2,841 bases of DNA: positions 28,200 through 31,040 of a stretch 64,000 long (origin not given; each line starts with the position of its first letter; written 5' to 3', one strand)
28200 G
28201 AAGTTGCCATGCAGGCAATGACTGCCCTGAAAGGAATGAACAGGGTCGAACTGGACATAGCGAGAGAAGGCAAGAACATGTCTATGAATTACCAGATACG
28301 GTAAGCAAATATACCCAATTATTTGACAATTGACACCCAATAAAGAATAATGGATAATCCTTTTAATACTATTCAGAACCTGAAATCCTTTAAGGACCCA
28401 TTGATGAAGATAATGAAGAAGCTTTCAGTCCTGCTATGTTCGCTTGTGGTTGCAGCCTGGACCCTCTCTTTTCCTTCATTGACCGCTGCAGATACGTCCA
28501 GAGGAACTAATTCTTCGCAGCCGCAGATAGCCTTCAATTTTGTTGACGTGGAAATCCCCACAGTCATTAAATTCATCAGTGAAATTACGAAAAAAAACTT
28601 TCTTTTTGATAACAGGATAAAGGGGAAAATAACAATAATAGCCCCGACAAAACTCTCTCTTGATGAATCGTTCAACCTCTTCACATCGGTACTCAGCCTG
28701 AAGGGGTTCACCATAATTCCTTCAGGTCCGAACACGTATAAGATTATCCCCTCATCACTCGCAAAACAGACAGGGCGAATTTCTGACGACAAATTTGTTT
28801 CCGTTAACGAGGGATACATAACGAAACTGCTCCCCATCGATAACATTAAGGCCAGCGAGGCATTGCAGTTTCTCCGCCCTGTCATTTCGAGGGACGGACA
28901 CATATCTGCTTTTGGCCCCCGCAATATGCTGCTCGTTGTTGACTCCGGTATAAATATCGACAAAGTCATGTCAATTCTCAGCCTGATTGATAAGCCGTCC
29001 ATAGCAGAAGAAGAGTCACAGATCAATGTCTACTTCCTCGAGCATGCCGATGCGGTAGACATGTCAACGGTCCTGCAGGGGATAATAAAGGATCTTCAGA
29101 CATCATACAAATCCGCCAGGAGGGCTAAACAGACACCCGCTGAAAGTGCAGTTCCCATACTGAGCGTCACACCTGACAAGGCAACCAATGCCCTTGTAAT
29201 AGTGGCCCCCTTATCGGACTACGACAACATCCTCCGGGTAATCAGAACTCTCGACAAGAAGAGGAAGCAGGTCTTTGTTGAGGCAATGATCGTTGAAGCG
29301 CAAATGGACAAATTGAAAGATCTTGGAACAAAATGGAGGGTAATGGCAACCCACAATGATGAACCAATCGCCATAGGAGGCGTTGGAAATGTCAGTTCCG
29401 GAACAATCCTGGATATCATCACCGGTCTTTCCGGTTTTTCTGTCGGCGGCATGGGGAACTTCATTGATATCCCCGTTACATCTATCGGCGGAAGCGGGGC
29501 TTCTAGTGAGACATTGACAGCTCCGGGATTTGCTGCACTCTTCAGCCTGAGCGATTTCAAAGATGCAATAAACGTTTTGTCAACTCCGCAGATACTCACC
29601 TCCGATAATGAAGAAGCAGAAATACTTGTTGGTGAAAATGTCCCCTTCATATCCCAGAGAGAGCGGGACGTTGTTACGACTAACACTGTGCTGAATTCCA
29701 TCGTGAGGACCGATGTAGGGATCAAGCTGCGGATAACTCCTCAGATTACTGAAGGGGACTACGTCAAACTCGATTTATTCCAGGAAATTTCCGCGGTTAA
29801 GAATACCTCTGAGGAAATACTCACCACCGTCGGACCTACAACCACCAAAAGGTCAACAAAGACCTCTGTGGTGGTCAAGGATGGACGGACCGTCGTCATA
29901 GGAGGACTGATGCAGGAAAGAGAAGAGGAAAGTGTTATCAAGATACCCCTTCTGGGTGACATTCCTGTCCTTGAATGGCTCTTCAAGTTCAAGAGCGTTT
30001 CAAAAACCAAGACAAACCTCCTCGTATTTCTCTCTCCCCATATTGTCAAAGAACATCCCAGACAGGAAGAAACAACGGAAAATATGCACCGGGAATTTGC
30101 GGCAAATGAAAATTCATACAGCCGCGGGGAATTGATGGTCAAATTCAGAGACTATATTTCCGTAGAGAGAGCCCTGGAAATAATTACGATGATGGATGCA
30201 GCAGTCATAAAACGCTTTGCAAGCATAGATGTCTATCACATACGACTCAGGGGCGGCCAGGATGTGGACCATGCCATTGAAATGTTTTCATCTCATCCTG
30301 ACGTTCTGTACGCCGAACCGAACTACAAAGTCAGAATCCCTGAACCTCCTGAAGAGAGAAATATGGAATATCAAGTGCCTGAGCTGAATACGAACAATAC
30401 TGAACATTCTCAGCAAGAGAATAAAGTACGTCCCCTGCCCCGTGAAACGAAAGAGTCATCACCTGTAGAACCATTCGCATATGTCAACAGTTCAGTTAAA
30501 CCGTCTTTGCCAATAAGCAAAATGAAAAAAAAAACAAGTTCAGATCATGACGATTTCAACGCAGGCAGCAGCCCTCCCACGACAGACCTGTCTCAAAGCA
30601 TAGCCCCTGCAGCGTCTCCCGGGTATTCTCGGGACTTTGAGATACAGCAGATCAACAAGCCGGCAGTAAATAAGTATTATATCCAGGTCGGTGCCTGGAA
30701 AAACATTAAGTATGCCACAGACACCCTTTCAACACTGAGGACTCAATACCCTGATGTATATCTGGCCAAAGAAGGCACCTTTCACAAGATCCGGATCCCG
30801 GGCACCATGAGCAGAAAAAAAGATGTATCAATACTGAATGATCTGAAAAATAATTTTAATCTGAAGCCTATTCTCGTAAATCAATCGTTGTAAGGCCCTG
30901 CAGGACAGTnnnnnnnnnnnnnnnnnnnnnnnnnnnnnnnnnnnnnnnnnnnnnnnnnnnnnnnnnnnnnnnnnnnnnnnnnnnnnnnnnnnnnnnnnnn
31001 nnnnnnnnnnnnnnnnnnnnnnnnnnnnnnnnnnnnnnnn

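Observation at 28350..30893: T2SS secretin with a C-terminal SPOR domain and an inserted propeptide-like segment; window carries two secretin/ATPase/platform sets plus an orphan MshE-like ATPase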

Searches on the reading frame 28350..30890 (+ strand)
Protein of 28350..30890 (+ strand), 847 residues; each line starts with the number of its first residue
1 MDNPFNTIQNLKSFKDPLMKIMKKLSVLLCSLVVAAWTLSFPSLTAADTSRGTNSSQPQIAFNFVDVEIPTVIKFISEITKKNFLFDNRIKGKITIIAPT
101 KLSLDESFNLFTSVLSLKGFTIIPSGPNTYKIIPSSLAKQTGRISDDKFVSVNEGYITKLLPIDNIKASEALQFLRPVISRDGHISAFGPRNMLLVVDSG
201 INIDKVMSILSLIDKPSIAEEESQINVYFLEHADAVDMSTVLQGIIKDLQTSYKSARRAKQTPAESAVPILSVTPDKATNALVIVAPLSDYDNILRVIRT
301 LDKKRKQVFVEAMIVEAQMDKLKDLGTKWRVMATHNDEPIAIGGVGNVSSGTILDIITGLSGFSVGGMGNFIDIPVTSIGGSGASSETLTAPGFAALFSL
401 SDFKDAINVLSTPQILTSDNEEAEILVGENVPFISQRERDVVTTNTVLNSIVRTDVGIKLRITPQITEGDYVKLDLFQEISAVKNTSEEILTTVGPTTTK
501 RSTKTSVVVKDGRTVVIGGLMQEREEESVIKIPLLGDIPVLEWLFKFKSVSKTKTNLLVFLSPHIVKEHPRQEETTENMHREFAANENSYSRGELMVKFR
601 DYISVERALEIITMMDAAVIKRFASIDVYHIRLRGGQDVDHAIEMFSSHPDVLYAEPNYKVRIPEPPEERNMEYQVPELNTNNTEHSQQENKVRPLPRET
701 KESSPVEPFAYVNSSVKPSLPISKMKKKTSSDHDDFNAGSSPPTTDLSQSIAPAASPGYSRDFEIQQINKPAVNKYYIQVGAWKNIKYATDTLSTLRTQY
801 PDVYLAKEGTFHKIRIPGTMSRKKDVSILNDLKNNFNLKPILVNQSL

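Call 3: search_protein_families(library=pfam, proteins=[window:28350-30890:+], max_evalue=1)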
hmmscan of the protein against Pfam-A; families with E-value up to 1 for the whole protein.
window:28350-30890:+ (847 aa): 7 families
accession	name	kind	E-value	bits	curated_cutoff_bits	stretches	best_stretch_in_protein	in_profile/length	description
PF00263.26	Secretin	-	3.5e-47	160.6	27.5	1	406-567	7-169/169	Bacterial type II and III secretion system protein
PF21305.2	type_II_gspD_N0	-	2.3e-23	82.2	27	1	62-132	1-71/71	GspD-like, N0 domain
PF03958.22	Secretin_N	-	6.8e-21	74.7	28.2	2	227-307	3-69/69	Bacterial type II/III secretion system short domain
PF22148.1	Fervidolysin_NPro-like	-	1.9e-14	54.3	21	1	580-658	5-81/81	Fervidolysin N-terminal prodomain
PF05036.18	SPOR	-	3.2e-06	27.8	21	1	774-843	3-75/76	SPOR domain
PF16361.10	Peptidase_S8_N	-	0.23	12.4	30.5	1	629-687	67-123/142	N-terminal of Subtilase family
PF16001.10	DUF4775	-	0.5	10.1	27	1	680-756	328-403/456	Domain of unknown function (DUF4775)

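Call 4: search_protein_families(library=ncbifam, proteins=[window:28350-30890:+], max_evalue=0.01)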
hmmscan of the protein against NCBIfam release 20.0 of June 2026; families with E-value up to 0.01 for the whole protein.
window:28350-30890:+ (847 aa): 8 families
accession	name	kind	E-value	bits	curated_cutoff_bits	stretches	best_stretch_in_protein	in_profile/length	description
TIGR02517.1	type_II_gspD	equivalog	1.7e-138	462.8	351.35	2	219-570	230-594/600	type II secretion system secretin GspD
TIGR02515.1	IV_pilus_PilQ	subfamily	2.7e-58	198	284.35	2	229-567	103-428/428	type IV pilus secretin PilQ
TIGR02519.1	pilus_MshL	equivalog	3.7e-35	121.4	250.2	1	276-566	4-290/290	pilus (MSHA type) biogenesis protein MshL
TIGR02516.1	type_III_yscC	equivalog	5.5e-34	117.5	238.45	1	160-567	79-462/463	type III secretion system outer membrane ring subunit SctC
NF010083.0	PRK13568.1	equivalog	9.8e-26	90.5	554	2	405-567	263-418/419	DNA uptake porin HofQ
NF042912.1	Amuc_1098_fam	equivalog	2.4e-20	72.2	750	1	479-566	712-796/805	Amuc_1098 family type IV pilus outer membrane protein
NF011873.0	PRK15346.1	equivalog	1.6e-19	70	524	2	407-558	342-485/499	EscC/YscC/HrcC family type III secretion system outer membrane ring protein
NF007851.2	PRK10560.1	exception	1.2e-17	63.9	598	2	402-567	252-410/412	DNA uptake porin HofQ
